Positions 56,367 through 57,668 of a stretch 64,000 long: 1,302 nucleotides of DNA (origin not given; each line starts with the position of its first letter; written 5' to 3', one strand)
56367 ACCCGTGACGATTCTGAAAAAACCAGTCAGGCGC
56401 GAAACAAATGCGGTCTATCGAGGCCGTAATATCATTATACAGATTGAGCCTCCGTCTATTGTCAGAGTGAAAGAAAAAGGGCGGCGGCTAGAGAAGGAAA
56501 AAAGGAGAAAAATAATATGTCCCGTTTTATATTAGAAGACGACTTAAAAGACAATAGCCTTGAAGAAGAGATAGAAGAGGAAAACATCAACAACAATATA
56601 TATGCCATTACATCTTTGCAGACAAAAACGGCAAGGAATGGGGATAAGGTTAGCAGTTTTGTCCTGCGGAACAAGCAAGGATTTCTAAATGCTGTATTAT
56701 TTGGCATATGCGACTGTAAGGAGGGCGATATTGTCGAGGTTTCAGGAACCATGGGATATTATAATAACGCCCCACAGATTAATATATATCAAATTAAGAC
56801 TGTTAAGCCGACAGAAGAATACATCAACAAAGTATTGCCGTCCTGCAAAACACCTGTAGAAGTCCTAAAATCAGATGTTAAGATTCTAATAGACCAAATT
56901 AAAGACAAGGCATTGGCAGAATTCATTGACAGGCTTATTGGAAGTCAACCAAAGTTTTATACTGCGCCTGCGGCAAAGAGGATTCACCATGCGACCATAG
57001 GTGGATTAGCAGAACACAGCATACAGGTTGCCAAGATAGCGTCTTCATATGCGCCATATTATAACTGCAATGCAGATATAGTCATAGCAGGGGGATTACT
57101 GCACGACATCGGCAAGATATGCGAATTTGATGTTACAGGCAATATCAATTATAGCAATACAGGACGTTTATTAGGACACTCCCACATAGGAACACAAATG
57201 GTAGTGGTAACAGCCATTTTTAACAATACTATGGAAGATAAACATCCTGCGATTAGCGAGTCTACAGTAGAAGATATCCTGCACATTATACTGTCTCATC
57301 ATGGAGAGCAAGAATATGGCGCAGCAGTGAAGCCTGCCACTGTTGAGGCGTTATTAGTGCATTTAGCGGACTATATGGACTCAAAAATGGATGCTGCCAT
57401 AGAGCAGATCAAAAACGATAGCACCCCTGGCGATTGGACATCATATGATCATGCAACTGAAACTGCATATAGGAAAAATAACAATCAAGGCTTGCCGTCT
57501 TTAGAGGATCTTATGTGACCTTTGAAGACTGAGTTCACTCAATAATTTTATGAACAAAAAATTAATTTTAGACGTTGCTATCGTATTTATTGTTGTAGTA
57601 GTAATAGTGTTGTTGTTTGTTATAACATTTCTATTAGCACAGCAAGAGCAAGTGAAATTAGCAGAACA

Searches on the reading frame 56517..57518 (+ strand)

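Call 34: search_protein_families(library=pfam, proteins=[window:56517-57518:+], max_evalue=0.001)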
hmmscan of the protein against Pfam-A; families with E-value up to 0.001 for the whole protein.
window:56517-57518:+ (333 aa): 4 families
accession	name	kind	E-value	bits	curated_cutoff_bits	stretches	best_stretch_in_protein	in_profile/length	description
PF01966.28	HD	-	1.5e-17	64.4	22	1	165-288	2-114/116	HD domain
PF01336.31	tRNA_anti-codon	-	2.1e-05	24.8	27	1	35-95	11-74/75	OB-fold nucleic acid binding domain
PF08668.18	HDOD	-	0.00052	20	22.9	1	158-205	89-137/196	HDOD domain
PF12917.13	YfbR-like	-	0.00059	20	25.9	0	164-215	26-83/182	5'-deoxynucleotidase YfbR-like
